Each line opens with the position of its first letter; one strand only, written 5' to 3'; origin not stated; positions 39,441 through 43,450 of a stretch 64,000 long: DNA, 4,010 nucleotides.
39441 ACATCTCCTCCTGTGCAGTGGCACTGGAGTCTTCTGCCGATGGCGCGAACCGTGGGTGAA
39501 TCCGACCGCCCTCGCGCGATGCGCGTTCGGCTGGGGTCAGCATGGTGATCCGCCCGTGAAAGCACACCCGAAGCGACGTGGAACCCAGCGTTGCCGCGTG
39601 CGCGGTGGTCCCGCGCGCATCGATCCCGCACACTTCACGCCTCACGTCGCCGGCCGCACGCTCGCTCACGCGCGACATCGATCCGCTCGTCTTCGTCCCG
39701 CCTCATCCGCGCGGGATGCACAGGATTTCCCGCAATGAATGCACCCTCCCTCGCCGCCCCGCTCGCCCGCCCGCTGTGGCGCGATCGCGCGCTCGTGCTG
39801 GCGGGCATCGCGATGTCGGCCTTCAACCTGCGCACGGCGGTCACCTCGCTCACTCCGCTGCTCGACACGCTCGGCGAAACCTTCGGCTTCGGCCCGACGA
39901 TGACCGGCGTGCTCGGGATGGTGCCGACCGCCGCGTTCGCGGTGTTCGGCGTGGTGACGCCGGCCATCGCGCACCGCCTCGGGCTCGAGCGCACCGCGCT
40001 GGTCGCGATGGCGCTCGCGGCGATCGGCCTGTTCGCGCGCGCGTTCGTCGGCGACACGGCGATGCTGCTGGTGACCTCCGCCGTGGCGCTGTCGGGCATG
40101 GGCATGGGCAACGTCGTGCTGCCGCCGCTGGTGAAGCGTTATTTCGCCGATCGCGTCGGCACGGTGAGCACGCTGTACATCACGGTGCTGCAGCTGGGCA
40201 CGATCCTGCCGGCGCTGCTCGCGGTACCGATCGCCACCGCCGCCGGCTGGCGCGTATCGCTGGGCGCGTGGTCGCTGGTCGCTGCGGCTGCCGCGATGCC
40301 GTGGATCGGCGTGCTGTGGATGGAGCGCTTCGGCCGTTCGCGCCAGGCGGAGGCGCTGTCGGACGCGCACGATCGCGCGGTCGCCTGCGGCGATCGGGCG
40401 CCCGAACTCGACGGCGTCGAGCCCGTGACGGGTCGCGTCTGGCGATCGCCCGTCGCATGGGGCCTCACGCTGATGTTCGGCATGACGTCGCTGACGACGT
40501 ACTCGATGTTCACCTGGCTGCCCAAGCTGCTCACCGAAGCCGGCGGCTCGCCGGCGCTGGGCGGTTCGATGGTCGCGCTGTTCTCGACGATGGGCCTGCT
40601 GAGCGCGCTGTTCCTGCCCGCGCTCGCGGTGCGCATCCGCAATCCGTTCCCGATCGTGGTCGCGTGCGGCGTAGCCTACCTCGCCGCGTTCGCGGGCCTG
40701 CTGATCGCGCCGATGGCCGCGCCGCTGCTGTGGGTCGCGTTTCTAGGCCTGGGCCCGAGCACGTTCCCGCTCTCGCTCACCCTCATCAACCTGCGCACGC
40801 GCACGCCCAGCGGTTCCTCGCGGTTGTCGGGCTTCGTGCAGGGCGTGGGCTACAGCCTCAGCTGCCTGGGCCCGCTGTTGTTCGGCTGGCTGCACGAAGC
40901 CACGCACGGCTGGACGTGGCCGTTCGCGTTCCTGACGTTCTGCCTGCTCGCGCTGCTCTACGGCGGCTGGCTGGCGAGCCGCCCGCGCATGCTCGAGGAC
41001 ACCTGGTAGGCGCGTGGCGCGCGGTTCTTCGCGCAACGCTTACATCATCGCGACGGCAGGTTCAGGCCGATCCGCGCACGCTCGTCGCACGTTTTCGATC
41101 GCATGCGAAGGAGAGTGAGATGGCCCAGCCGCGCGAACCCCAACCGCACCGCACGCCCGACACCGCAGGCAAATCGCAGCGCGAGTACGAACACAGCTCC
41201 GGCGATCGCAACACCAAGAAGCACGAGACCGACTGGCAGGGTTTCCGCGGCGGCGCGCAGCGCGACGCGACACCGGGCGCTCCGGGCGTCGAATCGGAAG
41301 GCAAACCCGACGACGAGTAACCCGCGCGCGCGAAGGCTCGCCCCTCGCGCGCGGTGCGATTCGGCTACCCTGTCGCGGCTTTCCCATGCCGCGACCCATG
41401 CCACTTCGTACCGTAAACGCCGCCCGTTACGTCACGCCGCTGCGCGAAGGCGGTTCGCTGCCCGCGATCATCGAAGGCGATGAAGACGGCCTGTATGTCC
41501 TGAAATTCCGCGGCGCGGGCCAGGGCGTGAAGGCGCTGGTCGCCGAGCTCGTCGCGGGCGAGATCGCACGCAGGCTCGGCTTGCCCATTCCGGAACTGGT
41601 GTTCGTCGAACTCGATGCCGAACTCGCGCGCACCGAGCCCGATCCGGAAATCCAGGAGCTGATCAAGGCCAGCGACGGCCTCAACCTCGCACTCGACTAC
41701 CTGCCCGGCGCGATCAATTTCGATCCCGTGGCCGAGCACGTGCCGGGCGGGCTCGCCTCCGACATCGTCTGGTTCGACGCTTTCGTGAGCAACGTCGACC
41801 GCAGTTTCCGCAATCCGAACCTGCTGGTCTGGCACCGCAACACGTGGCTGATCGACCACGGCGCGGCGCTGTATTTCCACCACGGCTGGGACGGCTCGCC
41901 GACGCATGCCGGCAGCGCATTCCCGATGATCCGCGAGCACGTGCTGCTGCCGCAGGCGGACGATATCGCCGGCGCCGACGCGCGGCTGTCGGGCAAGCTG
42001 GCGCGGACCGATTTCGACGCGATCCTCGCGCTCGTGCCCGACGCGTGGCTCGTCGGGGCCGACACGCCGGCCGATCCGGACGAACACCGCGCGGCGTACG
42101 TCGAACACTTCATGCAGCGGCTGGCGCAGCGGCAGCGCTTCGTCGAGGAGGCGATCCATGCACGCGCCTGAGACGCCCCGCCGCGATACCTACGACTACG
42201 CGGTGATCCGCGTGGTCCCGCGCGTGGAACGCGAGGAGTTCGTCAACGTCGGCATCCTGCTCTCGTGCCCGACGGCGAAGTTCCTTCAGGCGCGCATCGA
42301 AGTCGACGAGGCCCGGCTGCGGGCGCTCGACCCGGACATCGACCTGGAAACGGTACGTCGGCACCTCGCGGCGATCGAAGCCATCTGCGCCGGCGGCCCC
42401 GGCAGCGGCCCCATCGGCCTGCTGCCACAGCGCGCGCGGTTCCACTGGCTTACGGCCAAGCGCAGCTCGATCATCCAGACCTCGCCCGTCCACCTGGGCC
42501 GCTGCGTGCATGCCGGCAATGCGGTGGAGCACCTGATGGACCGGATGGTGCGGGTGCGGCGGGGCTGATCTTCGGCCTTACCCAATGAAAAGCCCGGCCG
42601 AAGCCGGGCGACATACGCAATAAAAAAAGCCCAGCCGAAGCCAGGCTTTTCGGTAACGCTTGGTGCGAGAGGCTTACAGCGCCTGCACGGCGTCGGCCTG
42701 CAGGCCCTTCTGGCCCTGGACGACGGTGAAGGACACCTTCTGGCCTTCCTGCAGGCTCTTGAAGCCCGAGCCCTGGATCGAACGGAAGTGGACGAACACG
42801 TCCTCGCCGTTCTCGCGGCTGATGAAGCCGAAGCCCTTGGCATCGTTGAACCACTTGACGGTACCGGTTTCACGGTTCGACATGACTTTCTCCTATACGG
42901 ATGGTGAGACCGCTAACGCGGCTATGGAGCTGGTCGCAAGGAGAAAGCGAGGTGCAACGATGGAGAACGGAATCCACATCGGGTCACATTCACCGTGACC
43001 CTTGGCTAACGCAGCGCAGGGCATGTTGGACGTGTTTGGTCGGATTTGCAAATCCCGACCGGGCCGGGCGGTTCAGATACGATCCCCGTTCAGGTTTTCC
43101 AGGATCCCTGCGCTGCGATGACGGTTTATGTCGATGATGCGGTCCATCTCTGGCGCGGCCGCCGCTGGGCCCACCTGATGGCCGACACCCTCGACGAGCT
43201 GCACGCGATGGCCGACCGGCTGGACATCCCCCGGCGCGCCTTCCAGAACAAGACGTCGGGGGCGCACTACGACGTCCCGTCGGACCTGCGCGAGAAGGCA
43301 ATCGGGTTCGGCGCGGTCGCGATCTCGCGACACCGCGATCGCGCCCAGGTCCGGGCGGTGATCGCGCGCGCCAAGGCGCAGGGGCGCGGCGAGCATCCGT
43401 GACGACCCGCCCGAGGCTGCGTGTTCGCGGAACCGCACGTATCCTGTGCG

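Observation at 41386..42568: Translationally coupled HipA-like phosphotransferase + DUF3037 two-gene module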

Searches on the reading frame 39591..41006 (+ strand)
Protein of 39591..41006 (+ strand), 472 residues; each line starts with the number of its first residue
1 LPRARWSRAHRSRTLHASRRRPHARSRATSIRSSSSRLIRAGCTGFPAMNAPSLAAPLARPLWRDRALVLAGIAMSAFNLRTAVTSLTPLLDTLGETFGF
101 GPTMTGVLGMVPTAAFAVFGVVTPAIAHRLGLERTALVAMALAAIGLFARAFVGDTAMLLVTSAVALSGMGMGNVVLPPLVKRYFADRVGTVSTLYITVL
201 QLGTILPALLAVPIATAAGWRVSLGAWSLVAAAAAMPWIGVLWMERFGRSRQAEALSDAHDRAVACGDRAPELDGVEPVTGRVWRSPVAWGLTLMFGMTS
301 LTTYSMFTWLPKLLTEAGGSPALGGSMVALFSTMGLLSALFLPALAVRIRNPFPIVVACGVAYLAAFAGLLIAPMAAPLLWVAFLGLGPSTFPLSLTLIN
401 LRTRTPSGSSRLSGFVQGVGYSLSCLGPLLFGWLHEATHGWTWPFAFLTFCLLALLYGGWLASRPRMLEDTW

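Call 25: search_protein_families(library=pfam, proteins=[window:39591-41006:+], max_evalue=0.01)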
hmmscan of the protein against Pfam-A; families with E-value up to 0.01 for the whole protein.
window:39591-41006:+ (472 aa): 1 family
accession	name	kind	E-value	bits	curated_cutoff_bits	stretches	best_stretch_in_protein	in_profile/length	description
PF07690.21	MFS_1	-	6e-27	94.9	33.4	1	74-426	2-341/347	Major Facilitator Superfamily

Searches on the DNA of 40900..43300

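Call 93: search_rna_families(source=window, start=40900, end=43300, threshold=evalue, max_evalue=1)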
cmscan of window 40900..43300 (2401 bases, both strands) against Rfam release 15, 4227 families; matches with E-value up to 1: 3.
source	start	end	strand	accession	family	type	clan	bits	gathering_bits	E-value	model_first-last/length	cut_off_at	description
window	42622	42926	-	RF01766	cspA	Cis-reg; thermoregulator;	-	81.5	78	2.3e-20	1-428/428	no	cspA thermoregulator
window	42620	42688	-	RF02651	SorY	Gene; sRNA;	-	19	111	0.84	1-83/83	no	Singlet oxygen resistance RNA Y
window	42401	42426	-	RF01681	P4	Gene; sRNA;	-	15.6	37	0.44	85-110/215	no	Pseudomonas sRNA P4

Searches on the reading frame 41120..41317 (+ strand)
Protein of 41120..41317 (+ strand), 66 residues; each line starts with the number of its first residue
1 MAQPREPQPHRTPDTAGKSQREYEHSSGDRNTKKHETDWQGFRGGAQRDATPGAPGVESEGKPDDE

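Call 3: search_protein_families(library=pfam, proteins=[window:41120-41317:+], max_evalue=1)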
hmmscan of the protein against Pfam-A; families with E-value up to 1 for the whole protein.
window:41120-41317:+ (66 aa): 1 family
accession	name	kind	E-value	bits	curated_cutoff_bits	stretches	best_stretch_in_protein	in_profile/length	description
PF06442.17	DHFR_2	-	0.13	12.5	25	1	26-63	25-63/78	R67 dihydrofolate reductase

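Call 4: search_protein_families(library=ncbifam, proteins=[window:41120-41317:+], max_evalue=1)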
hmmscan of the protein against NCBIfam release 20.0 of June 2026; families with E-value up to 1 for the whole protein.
window:41120-41317:+ (66 aa): 0 families

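Call 77: search_protein_families(library=padloc, proteins=[window:41120-41317:+], max_evalue=0.01)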
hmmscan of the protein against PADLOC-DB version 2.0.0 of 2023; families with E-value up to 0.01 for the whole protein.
window:41120-41317:+ (66 aa): 0 families
